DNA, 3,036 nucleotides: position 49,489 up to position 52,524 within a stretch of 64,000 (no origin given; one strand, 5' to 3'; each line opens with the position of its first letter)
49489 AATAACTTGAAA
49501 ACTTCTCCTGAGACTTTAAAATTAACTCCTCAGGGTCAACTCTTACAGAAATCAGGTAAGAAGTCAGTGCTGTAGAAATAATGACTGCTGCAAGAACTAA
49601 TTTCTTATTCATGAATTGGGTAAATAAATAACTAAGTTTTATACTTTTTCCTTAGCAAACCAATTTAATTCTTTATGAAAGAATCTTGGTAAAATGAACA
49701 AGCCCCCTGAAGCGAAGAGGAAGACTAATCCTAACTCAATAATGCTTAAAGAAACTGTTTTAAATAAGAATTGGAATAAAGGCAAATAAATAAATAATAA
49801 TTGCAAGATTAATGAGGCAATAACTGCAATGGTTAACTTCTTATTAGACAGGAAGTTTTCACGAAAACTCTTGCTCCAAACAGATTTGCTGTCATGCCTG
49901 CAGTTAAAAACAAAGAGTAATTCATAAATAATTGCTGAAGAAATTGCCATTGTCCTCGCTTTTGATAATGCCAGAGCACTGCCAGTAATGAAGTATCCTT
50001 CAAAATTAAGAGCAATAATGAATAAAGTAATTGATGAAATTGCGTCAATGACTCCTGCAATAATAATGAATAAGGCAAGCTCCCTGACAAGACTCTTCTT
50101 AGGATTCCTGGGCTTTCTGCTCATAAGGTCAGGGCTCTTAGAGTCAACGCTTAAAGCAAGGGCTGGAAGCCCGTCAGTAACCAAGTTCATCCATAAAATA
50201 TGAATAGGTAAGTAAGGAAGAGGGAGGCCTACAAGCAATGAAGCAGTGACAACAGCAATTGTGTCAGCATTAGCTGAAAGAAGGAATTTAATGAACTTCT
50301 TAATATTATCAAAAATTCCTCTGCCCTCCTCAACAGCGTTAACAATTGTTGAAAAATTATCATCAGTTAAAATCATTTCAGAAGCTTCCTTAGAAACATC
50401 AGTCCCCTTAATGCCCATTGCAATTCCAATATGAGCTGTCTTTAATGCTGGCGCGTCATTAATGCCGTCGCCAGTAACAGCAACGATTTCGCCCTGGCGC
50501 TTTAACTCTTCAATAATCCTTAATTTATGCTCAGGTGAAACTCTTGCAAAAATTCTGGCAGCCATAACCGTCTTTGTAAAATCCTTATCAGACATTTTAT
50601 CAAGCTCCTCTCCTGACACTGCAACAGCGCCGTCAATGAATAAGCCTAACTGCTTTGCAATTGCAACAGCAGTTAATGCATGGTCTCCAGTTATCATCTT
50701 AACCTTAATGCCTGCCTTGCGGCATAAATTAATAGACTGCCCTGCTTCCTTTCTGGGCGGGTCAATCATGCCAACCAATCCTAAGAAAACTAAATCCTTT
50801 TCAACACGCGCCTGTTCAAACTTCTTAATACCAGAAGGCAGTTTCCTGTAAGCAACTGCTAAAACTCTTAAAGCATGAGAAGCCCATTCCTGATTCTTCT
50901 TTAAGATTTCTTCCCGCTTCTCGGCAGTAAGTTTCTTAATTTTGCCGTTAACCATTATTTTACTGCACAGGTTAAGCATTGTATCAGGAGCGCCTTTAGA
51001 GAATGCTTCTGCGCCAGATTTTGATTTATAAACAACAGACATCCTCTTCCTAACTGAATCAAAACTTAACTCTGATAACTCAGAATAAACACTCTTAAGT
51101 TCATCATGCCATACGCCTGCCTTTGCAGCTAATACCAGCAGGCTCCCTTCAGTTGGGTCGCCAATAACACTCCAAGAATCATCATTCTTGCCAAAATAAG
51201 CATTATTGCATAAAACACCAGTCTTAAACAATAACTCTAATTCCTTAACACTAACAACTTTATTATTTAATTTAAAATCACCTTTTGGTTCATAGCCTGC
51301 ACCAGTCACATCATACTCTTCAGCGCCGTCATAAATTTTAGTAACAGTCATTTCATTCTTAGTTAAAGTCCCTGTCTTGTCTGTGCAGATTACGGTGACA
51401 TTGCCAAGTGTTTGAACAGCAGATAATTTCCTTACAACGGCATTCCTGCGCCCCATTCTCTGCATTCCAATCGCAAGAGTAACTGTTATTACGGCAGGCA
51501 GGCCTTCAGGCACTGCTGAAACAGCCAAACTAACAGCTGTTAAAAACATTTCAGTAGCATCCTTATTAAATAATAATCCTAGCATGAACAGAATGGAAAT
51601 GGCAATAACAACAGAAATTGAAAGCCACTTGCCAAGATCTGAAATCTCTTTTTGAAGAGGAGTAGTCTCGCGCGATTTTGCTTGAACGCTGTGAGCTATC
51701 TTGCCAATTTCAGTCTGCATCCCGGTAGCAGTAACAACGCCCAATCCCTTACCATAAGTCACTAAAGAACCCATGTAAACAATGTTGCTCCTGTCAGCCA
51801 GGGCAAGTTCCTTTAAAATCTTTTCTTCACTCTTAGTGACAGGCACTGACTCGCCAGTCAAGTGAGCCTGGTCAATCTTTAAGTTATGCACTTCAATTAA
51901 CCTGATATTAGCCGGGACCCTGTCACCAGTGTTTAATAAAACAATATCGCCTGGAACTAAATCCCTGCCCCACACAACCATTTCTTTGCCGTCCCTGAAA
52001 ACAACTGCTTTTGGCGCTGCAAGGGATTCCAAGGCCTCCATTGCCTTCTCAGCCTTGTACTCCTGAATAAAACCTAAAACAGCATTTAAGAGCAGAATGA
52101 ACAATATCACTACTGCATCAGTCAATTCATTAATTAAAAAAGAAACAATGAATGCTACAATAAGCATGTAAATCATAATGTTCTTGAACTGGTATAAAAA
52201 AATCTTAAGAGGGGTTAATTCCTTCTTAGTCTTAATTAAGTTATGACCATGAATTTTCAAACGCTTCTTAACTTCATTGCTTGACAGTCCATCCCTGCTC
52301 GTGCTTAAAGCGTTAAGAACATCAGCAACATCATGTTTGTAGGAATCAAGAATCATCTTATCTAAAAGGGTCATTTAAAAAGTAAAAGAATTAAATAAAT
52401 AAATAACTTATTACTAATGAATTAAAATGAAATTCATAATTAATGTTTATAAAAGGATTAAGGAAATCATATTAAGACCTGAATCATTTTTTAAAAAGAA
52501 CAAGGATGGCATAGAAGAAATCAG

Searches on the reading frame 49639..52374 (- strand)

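Call 59: search_protein_families(library=pfam, proteins=[window:49639-52374:-], max_evalue=0.00001)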
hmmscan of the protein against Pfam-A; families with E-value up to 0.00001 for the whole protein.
window:49639-52374:- (911 aa): 5 families
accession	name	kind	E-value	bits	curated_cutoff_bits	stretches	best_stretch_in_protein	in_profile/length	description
PF00122.25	E1-E2_ATPase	-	1.7e-52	178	28.1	1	118-310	2-181/181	E1-E2 ATPase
PF00689.26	Cation_ATPase_C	-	1.2e-39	136.3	27.3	1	718-894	1-168/175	Cation transporting ATPase, C-terminus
PF13246.12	Cation_ATPase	-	1.4e-22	80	21.7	1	387-473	1-91/91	Cation transport ATPase (P-type)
PF00702.32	Hydrolase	-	4.7e-20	73.2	26.4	1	487-647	51-190/191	haloacid dehalogenase-like hydrolase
PF00690.31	Cation_ATPase_N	-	2.9e-18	65.7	20.4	1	12-78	2-69/69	Cation transporter/ATPase, N-terminus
